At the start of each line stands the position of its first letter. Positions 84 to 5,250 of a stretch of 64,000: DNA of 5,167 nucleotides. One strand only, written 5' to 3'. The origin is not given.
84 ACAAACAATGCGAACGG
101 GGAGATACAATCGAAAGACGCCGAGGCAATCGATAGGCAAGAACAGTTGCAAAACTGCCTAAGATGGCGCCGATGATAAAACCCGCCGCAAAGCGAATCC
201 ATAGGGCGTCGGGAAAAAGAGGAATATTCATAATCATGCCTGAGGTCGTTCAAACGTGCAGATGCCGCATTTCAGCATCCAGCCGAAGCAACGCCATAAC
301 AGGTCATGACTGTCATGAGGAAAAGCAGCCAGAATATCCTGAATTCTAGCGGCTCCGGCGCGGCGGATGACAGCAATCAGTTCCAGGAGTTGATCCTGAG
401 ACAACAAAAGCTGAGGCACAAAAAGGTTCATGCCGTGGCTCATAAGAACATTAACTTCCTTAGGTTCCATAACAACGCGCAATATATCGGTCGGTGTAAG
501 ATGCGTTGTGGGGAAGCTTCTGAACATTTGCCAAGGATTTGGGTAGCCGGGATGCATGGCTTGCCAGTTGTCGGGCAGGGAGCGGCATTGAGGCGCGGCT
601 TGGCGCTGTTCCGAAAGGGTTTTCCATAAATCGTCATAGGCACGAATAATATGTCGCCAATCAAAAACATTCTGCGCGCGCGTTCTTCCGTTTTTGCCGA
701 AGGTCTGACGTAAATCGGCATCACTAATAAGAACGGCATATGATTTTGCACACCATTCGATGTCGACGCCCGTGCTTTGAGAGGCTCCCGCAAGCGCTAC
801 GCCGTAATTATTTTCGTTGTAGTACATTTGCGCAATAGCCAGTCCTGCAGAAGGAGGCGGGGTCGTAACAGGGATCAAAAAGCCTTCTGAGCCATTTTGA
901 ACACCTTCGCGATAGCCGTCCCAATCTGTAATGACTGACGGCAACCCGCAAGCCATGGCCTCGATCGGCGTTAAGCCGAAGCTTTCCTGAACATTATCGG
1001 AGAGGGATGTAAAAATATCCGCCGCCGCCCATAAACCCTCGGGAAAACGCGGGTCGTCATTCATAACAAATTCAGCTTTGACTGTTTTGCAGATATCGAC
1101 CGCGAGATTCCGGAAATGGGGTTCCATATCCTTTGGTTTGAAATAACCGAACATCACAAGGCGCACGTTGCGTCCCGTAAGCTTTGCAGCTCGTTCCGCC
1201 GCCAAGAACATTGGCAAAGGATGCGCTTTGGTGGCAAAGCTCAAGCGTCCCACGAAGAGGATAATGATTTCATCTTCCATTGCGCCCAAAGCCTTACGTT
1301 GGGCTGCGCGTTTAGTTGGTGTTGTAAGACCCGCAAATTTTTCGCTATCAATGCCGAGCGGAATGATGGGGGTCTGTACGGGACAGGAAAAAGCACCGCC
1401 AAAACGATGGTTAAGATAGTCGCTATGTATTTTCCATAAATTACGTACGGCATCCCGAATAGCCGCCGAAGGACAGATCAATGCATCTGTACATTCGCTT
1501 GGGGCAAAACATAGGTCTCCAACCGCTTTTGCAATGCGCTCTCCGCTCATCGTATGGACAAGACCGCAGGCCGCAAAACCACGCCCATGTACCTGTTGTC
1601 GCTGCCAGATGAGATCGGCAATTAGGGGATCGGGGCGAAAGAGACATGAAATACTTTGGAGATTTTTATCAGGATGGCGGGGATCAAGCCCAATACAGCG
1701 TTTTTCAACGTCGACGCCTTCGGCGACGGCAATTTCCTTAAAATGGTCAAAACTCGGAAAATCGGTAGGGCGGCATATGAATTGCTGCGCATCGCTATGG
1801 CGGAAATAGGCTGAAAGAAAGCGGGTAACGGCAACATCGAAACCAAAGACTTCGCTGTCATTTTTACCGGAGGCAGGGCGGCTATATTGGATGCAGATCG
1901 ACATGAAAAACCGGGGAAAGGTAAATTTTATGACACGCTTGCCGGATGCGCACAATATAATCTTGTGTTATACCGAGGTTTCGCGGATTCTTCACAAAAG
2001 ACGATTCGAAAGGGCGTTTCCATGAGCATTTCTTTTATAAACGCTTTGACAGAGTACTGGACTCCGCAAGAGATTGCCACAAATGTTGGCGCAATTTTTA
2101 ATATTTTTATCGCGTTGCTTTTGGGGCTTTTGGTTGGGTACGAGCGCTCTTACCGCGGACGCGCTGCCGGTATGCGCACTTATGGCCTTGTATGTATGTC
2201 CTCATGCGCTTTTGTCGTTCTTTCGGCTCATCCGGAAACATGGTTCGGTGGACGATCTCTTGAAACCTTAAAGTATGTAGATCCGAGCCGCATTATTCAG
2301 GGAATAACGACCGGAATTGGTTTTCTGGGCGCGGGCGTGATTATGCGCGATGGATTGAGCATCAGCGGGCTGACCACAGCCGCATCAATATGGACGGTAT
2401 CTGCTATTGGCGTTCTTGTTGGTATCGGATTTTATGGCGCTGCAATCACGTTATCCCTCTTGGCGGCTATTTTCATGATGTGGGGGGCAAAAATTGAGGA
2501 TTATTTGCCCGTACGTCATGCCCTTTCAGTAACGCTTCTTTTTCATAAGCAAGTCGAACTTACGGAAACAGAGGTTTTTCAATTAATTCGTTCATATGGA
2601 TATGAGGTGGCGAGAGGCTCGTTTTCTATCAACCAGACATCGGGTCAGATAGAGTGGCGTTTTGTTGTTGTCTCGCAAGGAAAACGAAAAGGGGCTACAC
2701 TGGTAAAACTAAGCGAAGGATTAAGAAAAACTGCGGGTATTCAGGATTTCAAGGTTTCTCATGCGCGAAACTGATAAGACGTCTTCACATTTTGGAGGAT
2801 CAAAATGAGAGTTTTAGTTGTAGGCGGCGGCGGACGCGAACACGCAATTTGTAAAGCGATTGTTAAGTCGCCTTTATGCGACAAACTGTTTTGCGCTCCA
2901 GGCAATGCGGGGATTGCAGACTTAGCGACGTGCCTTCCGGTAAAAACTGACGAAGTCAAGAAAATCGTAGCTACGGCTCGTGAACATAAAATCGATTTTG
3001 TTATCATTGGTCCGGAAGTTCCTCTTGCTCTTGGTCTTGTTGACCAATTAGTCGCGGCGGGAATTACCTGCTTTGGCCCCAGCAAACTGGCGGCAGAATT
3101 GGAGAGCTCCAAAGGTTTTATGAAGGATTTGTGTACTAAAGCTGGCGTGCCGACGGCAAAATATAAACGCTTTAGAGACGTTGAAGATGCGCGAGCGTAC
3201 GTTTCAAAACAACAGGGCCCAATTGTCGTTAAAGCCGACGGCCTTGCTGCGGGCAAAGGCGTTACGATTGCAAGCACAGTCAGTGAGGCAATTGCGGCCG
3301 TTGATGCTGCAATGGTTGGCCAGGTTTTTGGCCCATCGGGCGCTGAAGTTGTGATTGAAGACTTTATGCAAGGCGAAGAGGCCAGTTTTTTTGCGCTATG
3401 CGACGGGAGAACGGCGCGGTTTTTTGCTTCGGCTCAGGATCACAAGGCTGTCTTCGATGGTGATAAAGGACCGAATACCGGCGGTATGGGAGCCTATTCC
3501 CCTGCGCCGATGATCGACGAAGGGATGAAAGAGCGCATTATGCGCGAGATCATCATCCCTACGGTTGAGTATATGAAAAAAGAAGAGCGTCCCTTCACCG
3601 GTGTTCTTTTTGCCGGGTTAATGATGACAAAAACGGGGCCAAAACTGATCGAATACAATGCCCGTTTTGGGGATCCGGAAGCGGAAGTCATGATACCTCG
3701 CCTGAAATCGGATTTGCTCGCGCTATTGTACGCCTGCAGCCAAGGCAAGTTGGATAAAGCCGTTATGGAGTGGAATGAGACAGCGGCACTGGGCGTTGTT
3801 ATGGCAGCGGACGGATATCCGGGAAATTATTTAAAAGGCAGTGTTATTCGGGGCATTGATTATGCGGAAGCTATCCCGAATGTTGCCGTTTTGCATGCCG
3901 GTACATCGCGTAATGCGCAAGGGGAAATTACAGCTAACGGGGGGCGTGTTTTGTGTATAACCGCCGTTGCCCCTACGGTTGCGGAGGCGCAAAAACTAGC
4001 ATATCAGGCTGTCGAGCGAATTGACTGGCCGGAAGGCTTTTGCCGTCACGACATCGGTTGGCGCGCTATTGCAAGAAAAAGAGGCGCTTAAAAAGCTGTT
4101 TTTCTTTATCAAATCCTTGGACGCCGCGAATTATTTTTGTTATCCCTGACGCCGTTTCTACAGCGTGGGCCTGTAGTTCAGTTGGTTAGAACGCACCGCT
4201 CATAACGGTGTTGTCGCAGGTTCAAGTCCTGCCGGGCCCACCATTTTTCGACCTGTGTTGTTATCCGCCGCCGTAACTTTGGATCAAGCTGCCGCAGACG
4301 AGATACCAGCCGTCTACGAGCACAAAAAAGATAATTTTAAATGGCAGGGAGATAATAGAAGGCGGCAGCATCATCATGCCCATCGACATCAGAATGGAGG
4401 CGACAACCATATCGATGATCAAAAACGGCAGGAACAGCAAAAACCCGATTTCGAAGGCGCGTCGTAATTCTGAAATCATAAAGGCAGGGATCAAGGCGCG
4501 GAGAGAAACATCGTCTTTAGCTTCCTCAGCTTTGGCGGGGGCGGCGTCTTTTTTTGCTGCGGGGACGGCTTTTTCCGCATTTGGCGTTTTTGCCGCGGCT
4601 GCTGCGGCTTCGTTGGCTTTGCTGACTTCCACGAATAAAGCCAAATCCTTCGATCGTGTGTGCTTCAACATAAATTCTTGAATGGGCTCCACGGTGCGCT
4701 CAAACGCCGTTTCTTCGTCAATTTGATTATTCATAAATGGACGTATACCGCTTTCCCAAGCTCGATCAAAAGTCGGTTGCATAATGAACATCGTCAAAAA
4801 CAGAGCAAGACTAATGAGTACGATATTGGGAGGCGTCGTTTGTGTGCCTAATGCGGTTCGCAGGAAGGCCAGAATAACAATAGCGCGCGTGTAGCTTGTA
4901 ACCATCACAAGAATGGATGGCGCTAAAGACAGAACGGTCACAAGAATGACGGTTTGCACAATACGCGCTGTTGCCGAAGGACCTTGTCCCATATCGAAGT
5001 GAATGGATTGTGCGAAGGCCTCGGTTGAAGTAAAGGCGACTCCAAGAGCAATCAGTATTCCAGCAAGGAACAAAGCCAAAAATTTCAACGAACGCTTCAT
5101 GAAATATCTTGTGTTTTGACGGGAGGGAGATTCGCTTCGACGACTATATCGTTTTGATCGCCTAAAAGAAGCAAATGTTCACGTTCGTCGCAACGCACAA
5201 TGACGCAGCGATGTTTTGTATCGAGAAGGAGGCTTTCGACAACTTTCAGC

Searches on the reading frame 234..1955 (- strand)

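Call 34: search_protein_families(library=pfam, proteins=[window:234-1955:-], max_evalue=0.00001)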
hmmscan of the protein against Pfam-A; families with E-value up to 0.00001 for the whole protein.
window:234-1955:- (573 aa): 2 families
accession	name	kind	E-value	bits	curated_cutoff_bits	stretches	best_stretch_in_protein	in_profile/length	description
PF00534.26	Glycos_transf_1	-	6e-18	65.4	26.4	1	216-366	2-144/172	Glycosyl transferases group 1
PF13692.12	Glyco_trans_1_4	-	2.4e-15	57.5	27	1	231-367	3-129/142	Glycosyl transferases group 1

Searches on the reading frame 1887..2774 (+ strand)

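Call 34: search_protein_families(library=pfam, proteins=[window:1887-2774:+], max_evalue=0.00001)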
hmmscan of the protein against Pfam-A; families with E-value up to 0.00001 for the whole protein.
window:1887-2774:+ (295 aa): 1 family
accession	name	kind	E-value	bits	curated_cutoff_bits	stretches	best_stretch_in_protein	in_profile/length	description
PF02308.21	MgtC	-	1.3e-35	122.8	31.4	1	73-204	1-119/121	MgtC family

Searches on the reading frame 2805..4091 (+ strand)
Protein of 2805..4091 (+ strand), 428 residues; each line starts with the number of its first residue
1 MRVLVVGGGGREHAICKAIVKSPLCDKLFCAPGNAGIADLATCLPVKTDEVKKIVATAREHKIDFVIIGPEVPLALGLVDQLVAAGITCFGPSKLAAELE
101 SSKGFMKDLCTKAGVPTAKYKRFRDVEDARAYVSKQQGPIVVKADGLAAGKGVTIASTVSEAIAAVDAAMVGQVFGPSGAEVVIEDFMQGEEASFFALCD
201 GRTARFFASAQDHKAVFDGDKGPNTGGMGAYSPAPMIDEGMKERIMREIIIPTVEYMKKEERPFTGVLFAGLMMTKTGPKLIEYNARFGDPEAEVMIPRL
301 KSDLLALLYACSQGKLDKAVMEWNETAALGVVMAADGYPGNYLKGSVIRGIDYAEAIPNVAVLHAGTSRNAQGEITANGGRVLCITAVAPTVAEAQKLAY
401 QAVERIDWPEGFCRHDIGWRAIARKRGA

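Call 34: search_protein_families(library=pfam, proteins=[window:2805-4091:+], max_evalue=0.00001)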
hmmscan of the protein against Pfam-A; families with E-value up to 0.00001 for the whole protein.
window:2805-4091:+ (428 aa): 3 families
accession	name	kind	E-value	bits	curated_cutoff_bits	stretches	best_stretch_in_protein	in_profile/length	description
PF01071.24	GARS_A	-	5.9e-77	258.3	27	1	101-293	1-194/194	Phosphoribosylglycinamide synthetase, ATP-grasp (A) domain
PF02844.21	GARS_N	-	1.2e-36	125.9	29.5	1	1-100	1-100/100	Phosphoribosylglycinamide synthetase, N domain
PF02843.22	GARS_C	-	4.4e-30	104.3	34.8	1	328-420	1-92/92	Phosphoribosylglycinamide synthetase, C domain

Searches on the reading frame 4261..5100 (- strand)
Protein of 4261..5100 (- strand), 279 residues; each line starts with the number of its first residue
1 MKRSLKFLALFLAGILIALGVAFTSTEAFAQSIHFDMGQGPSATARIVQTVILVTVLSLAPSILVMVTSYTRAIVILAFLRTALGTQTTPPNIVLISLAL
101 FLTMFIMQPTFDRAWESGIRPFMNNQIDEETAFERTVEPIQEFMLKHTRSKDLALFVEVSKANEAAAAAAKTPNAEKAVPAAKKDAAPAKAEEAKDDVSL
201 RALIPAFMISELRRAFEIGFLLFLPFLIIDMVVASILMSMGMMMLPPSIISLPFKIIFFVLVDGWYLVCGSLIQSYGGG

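Call 34: search_protein_families(library=pfam, proteins=[window:4261-5100:-], max_evalue=0.00001)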
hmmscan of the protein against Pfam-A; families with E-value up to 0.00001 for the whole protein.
window:4261-5100:- (279 aa): 1 family
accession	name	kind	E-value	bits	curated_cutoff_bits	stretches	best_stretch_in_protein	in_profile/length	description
PF00813.25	FliP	-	2.1e-80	269.6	26.9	1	53-272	1-191/191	FliP family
